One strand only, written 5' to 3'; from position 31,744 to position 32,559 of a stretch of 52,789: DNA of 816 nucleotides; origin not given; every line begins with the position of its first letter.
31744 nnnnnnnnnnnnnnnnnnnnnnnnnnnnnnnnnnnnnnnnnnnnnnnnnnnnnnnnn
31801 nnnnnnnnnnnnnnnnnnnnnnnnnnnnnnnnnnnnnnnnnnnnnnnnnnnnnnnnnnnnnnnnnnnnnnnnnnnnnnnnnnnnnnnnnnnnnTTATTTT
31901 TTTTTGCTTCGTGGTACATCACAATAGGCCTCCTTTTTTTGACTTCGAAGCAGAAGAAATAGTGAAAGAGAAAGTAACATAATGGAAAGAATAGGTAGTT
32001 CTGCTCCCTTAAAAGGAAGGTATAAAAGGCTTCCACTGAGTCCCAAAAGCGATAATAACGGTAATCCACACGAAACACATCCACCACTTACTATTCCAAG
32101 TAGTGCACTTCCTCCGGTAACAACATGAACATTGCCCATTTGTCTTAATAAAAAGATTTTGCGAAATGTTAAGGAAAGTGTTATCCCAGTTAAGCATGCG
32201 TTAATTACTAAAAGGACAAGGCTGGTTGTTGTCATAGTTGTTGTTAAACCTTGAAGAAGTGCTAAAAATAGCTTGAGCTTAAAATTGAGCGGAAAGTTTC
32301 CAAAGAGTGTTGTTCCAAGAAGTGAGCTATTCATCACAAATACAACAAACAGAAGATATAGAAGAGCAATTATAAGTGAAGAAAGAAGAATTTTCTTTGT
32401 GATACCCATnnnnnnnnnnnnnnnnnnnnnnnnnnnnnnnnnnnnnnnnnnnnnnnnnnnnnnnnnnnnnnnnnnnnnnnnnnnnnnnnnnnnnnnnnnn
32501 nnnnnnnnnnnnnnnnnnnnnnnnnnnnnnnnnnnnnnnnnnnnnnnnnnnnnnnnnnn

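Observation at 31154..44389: Five copies of a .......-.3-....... box define a CopY/BlaI-type regulon across the metal cargo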

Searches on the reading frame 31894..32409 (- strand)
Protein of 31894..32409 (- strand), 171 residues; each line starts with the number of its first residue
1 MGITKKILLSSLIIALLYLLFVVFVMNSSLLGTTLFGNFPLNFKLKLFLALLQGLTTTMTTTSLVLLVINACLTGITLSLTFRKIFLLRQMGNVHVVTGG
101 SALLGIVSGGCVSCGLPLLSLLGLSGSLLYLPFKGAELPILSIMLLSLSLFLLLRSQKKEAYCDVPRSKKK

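Call 10: search_protein_families(library=pfam, proteins=[window:31894-32409:-], max_evalue=0.01)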
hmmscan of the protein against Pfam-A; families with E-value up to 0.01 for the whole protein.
window:31894-32409:- (171 aa): 0 families

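Call 82: search_protein_families(library=ncbifam, proteins=[window:31894-32409:-], max_evalue=0.01)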
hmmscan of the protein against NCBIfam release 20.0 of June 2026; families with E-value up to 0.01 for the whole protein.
window:31894-32409:- (171 aa): 0 families
